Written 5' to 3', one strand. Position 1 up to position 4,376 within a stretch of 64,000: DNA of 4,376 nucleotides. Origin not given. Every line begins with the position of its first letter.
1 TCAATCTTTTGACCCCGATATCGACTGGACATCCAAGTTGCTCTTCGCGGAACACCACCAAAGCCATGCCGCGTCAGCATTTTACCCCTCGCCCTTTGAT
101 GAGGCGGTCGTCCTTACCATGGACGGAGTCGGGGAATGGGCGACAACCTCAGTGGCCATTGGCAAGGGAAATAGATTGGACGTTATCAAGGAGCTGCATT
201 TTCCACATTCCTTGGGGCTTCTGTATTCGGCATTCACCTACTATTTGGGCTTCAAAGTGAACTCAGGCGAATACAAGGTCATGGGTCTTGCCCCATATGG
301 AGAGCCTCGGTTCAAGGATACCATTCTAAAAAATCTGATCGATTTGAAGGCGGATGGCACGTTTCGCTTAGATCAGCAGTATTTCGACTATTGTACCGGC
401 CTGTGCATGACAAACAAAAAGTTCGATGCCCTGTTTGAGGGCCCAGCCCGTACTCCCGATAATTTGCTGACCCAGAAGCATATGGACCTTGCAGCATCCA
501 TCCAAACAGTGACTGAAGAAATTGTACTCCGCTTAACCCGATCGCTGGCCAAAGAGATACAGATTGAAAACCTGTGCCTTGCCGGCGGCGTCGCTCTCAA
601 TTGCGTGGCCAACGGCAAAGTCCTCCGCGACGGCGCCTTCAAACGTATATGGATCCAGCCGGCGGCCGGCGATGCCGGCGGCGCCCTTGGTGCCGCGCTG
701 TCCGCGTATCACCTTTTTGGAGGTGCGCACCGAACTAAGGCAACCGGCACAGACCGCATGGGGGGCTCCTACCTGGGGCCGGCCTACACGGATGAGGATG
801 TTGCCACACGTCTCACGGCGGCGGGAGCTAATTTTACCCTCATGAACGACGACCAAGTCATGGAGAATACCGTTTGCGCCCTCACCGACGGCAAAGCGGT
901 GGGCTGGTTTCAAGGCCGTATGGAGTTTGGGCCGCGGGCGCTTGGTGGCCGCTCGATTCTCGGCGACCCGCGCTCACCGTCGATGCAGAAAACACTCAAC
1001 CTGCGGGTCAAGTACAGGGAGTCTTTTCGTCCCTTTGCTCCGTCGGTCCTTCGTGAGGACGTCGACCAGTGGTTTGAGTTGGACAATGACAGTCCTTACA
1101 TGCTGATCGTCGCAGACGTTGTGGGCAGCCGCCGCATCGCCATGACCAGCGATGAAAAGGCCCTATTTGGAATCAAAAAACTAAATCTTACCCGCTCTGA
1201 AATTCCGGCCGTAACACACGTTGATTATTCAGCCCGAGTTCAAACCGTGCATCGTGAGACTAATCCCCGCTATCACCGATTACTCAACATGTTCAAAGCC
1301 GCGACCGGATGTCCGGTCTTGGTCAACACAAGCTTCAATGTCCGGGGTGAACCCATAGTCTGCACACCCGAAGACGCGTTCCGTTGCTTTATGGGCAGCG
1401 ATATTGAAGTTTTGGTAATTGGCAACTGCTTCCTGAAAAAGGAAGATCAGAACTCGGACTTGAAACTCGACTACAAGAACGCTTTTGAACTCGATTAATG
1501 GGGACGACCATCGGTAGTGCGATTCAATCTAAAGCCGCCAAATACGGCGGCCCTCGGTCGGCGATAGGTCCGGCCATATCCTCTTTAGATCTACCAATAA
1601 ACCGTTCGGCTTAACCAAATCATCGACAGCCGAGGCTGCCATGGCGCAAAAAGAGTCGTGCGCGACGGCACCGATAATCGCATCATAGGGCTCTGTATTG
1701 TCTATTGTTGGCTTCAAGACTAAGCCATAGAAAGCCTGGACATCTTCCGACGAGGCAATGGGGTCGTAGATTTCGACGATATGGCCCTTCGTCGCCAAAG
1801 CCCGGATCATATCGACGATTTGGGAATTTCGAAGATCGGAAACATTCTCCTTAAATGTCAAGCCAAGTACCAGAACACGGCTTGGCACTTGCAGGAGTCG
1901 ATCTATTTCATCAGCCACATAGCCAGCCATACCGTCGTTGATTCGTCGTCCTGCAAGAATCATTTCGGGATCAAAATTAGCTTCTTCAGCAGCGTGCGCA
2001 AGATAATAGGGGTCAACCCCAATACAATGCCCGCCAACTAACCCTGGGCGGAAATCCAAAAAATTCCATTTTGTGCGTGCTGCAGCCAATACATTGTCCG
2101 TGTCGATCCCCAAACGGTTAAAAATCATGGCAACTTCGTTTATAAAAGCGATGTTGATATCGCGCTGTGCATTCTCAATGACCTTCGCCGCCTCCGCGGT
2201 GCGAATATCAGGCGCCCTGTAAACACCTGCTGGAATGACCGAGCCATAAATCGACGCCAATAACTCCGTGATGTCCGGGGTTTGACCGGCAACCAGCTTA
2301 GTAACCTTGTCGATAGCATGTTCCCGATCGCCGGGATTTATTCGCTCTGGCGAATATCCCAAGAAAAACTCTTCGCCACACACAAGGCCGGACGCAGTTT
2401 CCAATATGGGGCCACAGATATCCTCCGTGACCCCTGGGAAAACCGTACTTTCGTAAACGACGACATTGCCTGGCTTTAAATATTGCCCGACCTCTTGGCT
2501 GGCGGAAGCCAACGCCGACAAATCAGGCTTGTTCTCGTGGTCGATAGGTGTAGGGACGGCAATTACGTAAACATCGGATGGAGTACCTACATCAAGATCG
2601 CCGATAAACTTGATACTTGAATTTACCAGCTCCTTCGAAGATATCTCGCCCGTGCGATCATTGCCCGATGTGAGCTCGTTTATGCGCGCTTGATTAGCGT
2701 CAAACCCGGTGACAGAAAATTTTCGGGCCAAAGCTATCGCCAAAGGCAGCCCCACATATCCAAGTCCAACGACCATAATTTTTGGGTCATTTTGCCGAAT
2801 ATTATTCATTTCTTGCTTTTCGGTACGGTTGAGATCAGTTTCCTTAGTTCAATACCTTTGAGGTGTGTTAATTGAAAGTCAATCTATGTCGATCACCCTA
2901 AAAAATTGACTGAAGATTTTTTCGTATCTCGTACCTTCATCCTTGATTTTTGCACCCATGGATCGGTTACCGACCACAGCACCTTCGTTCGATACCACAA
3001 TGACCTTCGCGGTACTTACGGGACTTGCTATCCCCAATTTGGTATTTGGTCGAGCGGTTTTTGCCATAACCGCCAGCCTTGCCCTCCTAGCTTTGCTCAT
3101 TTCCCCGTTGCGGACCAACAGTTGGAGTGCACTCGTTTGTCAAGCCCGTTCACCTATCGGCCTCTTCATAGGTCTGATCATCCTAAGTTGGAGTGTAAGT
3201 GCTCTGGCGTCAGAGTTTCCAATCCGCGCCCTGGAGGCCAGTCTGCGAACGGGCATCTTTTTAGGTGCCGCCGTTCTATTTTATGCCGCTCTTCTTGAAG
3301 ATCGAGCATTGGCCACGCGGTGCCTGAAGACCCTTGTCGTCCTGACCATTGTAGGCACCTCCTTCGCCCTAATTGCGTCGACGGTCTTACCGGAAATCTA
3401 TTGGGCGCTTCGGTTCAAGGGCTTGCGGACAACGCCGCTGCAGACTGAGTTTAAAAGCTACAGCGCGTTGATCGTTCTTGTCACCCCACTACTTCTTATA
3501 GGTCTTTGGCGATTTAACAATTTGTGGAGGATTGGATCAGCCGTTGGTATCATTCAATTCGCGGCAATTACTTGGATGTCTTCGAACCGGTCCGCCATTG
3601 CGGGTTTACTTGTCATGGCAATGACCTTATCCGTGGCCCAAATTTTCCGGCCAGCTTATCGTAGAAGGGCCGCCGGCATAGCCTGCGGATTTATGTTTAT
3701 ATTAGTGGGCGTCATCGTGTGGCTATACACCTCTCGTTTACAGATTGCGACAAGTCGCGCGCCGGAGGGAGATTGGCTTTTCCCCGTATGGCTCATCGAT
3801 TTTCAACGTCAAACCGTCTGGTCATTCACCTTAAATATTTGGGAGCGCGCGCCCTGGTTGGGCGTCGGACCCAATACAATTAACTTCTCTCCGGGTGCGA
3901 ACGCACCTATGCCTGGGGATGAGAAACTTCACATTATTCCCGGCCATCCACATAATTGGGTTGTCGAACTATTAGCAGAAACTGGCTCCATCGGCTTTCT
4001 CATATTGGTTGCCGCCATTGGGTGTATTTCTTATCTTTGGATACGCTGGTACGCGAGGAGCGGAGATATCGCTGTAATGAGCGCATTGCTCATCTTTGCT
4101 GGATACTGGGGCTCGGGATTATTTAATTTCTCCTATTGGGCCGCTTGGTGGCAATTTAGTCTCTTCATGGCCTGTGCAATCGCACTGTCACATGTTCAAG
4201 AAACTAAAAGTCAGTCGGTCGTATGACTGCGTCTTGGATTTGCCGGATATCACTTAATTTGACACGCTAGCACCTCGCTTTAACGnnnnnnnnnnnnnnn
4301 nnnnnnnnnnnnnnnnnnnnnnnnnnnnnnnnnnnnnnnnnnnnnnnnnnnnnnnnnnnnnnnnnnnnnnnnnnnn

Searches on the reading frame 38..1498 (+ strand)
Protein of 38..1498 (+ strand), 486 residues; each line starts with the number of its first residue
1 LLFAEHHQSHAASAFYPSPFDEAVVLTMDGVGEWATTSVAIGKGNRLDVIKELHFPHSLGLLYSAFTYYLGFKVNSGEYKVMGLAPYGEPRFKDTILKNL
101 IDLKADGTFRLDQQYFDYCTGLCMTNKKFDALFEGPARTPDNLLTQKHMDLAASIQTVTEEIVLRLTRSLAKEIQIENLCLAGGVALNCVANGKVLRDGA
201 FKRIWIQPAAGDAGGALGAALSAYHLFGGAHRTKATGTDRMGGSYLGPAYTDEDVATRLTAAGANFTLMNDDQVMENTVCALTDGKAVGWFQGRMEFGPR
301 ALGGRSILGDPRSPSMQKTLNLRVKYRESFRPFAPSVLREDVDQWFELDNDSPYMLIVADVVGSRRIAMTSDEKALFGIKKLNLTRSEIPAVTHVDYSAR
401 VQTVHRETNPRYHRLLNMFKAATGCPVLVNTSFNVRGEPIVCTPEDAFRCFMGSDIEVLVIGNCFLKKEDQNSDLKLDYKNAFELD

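Call 78: search_protein_families(library=pfam, proteins=[window:38-1498:+], max_evalue=0.00001)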
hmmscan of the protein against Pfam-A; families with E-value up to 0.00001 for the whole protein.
window:38-1498:+ (486 aa): 2 families
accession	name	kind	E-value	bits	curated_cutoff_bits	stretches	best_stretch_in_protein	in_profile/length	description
PF02543.21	Carbam_trans_N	-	4e-77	260.4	24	1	2-221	128-346/346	Carbamoyltransferase N-terminus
PF16861.10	Carbam_trans_C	-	3.1e-75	251.9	27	1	281-468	3-170/170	Carbamoyltransferase C-terminus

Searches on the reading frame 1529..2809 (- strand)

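Call 78: search_protein_families(library=pfam, proteins=[window:1529-2809:-], max_evalue=0.00001)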
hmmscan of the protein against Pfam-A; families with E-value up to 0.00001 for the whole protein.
window:1529-2809:- (426 aa): 3 families
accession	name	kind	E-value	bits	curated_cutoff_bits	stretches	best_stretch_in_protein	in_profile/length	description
PF03721.20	UDPG_MGDP_dh_N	-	5.7e-34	117.8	27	1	10-182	2-181/187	UDP-glucose/GDP-mannose dehydrogenase family, NAD binding domain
PF00984.24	UDPG_MGDP_dh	-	5e-25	87.9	25.4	1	203-292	1-93/94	UDP-glucose/GDP-mannose dehydrogenase family, central domain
PF03720.21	UDPG_MGDP_dh_C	-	4.3e-20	72.4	30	1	313-412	1-101/103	UDP-glucose/GDP-mannose dehydrogenase family, UDP binding domain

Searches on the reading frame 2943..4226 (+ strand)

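Call 78: search_protein_families(library=pfam, proteins=[window:2943-4226:+], max_evalue=0.00001)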
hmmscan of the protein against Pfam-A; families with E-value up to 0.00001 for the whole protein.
window:2943-4226:+ (427 aa): 1 family
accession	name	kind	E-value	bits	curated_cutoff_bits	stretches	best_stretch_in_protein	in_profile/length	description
PF04932.20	Wzy_C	-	2.1e-13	50.7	31.7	1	209-356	9-149/149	O-Antigen ligase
